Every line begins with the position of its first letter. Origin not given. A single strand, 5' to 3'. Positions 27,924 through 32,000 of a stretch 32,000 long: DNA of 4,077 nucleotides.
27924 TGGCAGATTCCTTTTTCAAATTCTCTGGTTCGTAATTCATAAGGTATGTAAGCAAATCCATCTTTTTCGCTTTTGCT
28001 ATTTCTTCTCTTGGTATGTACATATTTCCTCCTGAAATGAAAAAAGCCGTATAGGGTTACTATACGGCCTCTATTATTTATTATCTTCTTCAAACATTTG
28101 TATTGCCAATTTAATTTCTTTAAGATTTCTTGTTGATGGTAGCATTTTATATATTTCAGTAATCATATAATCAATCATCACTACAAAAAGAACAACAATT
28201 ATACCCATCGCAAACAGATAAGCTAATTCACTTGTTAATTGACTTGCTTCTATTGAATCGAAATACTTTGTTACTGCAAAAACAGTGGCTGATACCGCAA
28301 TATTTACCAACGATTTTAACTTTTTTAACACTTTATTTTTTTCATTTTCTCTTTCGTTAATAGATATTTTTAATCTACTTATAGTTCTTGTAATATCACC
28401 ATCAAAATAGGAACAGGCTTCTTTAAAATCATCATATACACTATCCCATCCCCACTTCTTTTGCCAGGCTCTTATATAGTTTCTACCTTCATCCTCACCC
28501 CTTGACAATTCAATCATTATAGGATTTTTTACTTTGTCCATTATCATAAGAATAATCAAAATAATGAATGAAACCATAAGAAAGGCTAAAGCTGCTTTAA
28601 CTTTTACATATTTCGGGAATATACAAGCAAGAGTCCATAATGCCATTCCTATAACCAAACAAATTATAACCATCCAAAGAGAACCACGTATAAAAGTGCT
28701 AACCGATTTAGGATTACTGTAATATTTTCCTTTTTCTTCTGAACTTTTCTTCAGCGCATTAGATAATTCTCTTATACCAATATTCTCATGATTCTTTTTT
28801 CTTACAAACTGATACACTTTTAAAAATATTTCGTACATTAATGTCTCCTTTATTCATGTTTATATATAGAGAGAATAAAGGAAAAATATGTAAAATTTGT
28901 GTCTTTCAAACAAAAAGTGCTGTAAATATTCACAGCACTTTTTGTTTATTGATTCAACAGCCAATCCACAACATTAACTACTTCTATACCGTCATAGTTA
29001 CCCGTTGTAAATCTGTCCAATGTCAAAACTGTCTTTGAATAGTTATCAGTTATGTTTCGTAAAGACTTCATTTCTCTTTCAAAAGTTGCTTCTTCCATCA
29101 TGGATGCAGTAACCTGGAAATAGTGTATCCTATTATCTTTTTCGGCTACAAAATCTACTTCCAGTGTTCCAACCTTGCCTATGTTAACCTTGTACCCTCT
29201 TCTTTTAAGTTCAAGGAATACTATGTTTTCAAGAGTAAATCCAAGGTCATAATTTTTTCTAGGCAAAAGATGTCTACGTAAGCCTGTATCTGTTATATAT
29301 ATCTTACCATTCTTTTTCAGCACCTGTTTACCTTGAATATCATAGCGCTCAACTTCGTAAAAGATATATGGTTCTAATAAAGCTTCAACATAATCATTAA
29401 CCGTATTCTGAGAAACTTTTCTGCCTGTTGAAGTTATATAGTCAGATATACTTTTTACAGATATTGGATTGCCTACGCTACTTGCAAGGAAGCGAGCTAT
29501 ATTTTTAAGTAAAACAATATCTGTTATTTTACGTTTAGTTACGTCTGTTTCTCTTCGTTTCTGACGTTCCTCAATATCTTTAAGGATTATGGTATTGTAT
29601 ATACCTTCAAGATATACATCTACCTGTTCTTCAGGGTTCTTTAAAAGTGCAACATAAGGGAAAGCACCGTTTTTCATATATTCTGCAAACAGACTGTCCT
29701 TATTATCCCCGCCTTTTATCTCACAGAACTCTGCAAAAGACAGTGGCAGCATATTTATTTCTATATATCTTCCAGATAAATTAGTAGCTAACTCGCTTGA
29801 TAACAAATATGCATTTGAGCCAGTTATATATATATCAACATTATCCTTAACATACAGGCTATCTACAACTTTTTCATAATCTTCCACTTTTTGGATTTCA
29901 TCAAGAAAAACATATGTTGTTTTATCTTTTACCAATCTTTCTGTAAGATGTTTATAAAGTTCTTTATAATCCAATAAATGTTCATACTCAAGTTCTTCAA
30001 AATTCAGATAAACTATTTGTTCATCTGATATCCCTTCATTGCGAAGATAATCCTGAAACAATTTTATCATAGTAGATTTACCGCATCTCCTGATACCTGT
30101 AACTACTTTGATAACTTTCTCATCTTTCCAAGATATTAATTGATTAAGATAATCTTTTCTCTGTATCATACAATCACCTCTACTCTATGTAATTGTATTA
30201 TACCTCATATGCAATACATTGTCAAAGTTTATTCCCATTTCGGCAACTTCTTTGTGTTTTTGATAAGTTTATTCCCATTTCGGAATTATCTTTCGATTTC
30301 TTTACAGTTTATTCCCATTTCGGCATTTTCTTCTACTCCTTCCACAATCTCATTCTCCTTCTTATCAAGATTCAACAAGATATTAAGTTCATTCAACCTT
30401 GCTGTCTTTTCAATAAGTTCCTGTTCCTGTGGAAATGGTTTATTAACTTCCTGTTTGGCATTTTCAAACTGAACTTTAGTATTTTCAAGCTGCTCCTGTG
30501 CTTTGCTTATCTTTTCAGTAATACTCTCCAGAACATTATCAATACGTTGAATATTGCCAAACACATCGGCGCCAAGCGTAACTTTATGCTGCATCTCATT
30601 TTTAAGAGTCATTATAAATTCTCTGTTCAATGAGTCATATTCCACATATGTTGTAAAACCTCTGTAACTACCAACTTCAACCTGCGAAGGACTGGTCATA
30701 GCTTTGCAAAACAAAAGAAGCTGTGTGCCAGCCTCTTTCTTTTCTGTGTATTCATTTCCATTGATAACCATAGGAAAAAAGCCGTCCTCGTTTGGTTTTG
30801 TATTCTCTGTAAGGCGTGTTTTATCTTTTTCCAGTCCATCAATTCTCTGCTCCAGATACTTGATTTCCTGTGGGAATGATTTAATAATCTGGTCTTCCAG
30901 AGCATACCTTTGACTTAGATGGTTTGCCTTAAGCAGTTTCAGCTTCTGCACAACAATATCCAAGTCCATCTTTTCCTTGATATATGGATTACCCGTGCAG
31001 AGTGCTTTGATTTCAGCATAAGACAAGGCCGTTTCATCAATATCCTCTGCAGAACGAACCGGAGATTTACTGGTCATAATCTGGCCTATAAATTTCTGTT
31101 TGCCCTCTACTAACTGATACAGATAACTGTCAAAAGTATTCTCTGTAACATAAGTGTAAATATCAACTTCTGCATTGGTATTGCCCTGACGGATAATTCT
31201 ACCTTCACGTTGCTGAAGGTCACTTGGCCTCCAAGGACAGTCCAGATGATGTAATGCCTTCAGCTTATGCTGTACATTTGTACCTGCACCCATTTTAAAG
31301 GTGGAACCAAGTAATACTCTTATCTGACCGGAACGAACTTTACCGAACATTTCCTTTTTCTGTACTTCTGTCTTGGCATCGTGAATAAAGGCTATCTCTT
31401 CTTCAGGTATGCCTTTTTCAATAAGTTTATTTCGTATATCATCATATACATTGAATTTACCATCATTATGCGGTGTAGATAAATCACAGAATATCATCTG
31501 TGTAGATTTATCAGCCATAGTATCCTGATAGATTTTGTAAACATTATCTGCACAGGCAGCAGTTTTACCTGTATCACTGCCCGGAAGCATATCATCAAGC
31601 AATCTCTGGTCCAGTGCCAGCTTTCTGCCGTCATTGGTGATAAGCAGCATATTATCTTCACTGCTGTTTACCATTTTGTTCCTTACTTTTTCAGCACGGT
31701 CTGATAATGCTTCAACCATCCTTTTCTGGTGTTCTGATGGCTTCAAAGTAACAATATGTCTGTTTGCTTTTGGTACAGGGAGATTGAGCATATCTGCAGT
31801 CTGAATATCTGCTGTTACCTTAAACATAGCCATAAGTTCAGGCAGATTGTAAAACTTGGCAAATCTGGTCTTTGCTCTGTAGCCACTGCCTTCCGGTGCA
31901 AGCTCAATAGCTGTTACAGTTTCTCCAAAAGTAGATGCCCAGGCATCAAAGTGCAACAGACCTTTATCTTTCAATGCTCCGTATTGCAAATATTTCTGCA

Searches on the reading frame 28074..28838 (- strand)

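Call 6: search_protein_families(library=pfam, proteins=[window:28074-28838:-], max_evalue=0.01)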
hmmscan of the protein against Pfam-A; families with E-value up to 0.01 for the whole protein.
window:28074-28838:- (254 aa): 1 family
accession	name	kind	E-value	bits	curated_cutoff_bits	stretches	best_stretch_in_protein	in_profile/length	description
PF20990.2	DUF2207_C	-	5.8e-05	23.3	33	1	24-126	113-204/247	Predicted membrane protein (DUF2207) C-terminal domain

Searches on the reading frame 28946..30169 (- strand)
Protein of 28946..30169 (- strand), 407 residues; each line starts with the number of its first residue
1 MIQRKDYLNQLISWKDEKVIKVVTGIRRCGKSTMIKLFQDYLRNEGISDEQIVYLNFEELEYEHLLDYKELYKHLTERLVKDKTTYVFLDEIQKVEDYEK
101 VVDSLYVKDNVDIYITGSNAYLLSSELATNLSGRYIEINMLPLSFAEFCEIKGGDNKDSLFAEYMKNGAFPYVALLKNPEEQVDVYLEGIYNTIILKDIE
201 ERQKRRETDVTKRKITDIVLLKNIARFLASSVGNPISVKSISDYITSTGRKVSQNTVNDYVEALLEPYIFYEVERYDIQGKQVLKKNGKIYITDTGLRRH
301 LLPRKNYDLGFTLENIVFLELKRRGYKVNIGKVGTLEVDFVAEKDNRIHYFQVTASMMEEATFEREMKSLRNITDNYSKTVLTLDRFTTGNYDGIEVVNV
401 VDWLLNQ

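Call 6: search_protein_families(library=pfam, proteins=[window:28946-30169:-], max_evalue=0.01)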
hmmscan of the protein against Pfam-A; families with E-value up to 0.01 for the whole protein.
window:28946-30169:- (407 aa): 4 families
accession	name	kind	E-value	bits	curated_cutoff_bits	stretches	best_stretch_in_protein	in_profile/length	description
PF13173.12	AAA_14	-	4.3e-37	127.4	27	1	20-149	4-129/129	AAA domain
PF13635.12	DUF4143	-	1.1e-18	67.9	28.1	1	209-355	3-159/160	Domain of unknown function (DUF4143)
PF01637.24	ATPase_2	-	4.1e-05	23.9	33.2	1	4-95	4-91/225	ATPase domain predominantly from Archaea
PF13401.12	AAA_22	-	0.0071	17.1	27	0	20-52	7-37/130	AAA domain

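Call 23: find_encoding_contigs(protein=window:28946-30169:-, flank=10000, max_places=3)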
Protein window:28946-30169:- (407 aa): 6 contigs read that carry it; 3 places shown.
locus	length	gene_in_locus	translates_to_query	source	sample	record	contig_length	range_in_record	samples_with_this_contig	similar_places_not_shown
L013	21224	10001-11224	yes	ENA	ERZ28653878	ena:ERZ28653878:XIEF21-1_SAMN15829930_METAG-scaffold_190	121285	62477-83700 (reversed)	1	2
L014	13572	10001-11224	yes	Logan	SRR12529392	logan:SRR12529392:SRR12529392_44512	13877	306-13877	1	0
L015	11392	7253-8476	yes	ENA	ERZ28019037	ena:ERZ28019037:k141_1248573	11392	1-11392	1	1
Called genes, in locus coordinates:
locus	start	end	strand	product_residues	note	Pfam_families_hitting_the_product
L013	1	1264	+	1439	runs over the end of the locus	PF08341:TED (weak), PF13620:CarboxypepD_reg, PF14686:fn3_3 (faint), PF17802:SpaA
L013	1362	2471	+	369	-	-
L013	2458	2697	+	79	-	-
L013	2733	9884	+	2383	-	PF28553:WH_1, PF28554:DUF8437, PF00176:SNF2-rel_dom (faint), PF04851:ResIII, PF28555:Helicase_dom, PF00271:Helicase_C (weak)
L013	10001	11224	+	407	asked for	PF13173:AAA_14, PF13635:DUF4143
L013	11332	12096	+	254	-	-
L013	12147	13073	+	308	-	PF13154:DUF3991, PF13155:Toprim_2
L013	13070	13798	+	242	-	PF14191:YodL, PF12957:DUF3846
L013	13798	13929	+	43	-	-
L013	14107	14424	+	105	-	PF21983:NikA-like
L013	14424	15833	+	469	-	PF03432:Relaxase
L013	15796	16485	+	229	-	PF12687:DUF3801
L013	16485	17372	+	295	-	-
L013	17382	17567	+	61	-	-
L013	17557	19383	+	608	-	PF02534:T4SS-DNA_transf, PF10412:TrwB_AAD_bind, PF12696:TraG-D_C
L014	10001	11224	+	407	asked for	PF13173:AAA_14, PF13635:DUF4143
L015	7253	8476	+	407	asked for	PF13173:AAA_14, PF13635:DUF4143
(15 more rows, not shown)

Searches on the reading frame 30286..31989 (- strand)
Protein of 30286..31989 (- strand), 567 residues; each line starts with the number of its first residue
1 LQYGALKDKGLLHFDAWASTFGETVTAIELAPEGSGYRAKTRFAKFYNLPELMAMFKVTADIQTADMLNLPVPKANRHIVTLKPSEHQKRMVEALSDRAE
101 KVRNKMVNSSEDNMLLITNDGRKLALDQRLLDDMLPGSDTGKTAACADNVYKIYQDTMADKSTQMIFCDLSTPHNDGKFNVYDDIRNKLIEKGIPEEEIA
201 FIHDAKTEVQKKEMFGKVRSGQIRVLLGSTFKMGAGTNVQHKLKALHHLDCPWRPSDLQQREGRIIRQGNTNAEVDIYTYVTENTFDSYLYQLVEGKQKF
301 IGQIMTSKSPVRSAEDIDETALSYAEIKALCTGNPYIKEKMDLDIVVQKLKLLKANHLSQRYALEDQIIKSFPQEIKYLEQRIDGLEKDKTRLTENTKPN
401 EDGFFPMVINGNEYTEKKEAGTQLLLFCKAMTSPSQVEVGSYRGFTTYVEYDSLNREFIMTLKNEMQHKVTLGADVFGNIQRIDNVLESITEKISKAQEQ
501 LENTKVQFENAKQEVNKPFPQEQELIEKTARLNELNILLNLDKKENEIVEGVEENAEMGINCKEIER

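Call 6: search_protein_families(library=pfam, proteins=[window:30286-31989:-], max_evalue=0.01)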
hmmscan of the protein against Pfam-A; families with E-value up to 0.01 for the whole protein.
window:30286-31989:- (567 aa): 1 family
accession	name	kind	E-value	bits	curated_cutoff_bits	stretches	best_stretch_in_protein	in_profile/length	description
PF00271.37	Helicase_C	-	2.4e-07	31.4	23.5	1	187-269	32-110/110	Helicase conserved C-terminal domain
